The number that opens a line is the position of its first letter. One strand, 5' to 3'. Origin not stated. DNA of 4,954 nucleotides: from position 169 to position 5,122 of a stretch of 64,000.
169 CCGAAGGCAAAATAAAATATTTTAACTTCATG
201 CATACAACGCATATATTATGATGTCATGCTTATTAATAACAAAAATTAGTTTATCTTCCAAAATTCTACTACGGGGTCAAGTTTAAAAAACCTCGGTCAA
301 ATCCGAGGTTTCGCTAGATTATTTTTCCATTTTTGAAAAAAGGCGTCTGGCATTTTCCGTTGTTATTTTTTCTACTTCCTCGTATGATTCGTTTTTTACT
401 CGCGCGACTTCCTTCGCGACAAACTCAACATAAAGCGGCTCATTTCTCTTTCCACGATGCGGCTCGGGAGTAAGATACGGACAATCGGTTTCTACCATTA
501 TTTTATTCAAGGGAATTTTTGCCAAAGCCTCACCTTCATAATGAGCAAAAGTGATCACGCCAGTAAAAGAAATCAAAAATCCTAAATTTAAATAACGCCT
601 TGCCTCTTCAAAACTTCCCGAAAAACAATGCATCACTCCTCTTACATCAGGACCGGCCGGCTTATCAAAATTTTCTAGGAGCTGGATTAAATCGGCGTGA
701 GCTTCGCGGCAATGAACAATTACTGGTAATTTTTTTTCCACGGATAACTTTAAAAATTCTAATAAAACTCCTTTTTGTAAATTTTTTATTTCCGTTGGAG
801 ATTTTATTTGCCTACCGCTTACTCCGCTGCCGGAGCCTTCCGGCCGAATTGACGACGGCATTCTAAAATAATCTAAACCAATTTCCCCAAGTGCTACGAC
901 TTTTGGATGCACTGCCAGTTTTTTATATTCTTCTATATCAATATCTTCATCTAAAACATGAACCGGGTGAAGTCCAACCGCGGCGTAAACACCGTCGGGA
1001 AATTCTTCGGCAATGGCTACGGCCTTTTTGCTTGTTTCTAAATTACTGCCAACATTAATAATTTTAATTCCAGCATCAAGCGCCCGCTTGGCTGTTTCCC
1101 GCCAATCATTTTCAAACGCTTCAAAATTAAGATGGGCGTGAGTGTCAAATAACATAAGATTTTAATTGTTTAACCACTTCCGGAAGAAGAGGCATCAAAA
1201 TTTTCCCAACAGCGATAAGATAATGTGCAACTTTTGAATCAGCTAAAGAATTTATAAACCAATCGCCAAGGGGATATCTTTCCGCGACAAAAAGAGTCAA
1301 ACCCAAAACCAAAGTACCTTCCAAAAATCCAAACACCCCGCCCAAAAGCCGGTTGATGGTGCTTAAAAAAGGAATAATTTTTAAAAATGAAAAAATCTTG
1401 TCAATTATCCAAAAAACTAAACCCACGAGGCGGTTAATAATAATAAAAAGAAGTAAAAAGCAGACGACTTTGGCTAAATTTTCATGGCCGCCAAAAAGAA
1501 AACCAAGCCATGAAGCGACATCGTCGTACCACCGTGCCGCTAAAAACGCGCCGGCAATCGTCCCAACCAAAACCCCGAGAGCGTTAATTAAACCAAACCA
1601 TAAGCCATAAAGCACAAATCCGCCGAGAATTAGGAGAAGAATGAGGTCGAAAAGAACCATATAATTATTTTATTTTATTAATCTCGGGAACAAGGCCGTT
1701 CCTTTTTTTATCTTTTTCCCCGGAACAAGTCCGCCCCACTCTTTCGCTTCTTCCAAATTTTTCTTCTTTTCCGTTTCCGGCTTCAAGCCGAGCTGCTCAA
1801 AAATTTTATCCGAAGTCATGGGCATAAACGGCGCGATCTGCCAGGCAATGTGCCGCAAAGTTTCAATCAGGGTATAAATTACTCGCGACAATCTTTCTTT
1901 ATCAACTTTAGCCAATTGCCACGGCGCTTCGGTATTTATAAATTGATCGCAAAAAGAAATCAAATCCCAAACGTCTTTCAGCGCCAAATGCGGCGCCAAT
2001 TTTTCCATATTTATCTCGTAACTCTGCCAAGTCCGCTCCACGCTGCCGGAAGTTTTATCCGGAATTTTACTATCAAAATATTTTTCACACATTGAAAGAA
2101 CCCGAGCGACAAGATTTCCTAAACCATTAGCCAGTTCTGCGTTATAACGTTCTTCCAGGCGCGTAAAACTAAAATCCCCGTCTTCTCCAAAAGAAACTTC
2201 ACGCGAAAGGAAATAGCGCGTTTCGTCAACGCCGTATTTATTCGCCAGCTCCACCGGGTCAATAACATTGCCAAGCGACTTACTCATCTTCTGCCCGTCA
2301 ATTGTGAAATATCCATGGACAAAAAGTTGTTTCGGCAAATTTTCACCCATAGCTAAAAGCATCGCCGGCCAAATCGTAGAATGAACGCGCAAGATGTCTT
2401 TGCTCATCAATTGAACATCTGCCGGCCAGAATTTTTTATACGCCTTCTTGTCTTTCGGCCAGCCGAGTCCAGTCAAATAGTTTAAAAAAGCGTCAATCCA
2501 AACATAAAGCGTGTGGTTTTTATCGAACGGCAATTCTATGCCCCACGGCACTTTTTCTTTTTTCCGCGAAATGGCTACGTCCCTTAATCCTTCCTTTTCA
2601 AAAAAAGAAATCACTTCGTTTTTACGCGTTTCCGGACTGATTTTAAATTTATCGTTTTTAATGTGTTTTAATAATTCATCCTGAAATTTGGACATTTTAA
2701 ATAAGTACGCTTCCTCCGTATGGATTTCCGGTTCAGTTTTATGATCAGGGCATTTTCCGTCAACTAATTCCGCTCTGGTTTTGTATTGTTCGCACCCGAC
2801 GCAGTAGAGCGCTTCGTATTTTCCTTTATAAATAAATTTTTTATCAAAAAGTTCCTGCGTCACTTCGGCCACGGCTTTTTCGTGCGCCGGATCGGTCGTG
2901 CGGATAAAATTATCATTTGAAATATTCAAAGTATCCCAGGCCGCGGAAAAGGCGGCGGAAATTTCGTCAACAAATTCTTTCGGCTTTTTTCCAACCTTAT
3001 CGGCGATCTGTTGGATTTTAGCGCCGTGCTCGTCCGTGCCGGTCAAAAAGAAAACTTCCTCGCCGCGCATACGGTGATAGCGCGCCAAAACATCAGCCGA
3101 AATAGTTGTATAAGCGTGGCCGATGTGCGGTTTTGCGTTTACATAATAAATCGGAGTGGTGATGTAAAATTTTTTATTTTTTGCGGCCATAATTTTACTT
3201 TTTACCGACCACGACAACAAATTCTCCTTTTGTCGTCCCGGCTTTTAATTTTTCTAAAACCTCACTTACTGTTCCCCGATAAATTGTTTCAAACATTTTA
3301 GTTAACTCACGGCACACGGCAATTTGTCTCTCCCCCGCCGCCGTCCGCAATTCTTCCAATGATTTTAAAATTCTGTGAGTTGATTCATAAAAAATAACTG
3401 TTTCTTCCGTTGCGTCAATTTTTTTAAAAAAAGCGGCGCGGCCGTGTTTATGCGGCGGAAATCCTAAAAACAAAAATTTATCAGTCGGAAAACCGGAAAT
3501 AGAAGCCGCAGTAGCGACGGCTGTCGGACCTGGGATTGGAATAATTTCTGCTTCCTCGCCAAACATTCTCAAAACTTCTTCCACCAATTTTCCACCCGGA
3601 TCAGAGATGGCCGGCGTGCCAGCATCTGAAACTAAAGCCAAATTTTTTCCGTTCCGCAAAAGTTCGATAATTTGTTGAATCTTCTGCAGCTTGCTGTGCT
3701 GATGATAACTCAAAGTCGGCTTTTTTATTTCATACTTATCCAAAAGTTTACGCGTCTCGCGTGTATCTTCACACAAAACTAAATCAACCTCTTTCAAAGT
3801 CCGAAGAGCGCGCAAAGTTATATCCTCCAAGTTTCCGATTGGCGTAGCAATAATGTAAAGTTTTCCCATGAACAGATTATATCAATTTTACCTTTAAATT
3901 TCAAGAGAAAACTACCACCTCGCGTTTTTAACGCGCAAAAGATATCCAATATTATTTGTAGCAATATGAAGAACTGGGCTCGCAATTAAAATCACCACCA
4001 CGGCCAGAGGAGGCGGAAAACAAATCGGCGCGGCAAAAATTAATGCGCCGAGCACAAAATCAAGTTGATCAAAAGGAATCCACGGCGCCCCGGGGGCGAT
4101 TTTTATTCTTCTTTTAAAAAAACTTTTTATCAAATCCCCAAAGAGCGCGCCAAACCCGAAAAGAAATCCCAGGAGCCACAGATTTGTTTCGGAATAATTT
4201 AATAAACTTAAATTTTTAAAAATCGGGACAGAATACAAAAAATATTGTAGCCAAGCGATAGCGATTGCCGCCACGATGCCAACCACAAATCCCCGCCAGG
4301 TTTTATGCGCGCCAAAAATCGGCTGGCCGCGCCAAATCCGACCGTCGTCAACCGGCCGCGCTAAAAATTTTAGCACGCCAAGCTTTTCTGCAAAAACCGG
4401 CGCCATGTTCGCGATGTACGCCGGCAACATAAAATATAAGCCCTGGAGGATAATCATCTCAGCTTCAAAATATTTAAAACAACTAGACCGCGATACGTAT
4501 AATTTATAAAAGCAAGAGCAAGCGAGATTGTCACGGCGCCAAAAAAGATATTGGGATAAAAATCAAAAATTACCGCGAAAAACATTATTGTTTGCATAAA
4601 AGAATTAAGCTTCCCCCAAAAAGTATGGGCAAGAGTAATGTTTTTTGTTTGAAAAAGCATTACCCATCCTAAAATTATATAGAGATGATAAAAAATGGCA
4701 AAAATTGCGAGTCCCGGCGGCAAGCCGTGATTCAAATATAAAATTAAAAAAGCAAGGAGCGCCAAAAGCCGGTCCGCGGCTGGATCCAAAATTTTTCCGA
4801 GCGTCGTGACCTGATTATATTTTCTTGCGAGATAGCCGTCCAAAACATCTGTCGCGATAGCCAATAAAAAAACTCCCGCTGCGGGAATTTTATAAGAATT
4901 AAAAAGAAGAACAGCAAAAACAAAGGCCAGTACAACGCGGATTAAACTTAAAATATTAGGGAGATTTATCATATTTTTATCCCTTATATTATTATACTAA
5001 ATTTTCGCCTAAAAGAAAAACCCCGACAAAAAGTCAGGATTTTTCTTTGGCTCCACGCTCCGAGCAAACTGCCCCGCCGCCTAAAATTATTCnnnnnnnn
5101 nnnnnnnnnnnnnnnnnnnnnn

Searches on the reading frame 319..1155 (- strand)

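Call 75: search_protein_families(library=pfam, proteins=[window:319-1155:-], max_evalue=0.0001)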
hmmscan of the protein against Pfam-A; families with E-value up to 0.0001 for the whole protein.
window:319-1155:- (278 aa): 1 family
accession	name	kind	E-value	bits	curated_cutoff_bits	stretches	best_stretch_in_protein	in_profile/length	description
PF01026.27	TatD_DNase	-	6e-77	258.9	27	1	3-274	1-253/253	TatD related DNase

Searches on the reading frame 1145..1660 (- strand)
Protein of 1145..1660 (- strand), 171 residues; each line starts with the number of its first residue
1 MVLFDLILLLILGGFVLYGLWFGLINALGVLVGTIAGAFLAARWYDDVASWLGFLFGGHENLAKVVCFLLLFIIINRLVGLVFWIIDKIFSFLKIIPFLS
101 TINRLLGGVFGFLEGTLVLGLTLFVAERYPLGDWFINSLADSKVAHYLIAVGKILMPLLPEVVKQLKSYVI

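Call 75: search_protein_families(library=pfam, proteins=[window:1145-1660:-], max_evalue=0.0001)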
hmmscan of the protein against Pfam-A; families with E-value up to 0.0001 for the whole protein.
window:1145-1660:- (171 aa): 1 family
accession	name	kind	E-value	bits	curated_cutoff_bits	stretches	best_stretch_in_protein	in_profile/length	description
PF02674.22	Colicin_V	-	9.9e-24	84.4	29.3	1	4-151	1-142/144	Colicin V production protein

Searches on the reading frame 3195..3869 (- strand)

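Call 75: search_protein_families(library=pfam, proteins=[window:3195-3869:-], max_evalue=0.0001)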
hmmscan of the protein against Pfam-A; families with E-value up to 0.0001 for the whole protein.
window:3195-3869:- (224 aa): 1 family
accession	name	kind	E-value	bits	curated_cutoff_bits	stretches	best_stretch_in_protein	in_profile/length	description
PF00590.25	TP_methylase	-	6.7e-37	127.9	27.8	1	3-204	1-211/212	Tetrapyrrole (Corrin/Porphyrin) Methylases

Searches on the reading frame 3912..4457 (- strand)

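Call 75: search_protein_families(library=pfam, proteins=[window:3912-4457:-], max_evalue=0.0001)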
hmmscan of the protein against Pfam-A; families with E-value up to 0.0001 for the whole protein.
window:3912-4457:- (181 aa): 2 families
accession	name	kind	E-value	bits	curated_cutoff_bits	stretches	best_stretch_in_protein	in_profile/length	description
PF01864.22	CarS-like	-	3.7e-36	125.2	22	1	2-181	4-175/175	CDP-archaeol synthase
PF01148.25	CTP_transf_1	-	9.7e-10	39.2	24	1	51-120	169-230/264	Cytidylyltransferase family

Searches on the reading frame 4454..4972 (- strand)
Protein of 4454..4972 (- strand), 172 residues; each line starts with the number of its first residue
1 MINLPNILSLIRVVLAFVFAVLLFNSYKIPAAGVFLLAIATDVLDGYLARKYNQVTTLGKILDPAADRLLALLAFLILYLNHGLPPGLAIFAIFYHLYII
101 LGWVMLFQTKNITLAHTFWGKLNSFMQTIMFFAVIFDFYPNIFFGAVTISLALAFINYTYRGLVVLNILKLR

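Call 75: search_protein_families(library=pfam, proteins=[window:4454-4972:-], max_evalue=0.0001)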
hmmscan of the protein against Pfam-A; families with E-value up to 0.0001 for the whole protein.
window:4454-4972:- (172 aa): 1 family
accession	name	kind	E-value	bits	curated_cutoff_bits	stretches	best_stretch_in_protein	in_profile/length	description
PF01066.26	CDP-OH_P_transf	-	3.8e-31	109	22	1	3-150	2-144/152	CDP-alcohol phosphatidyltransferase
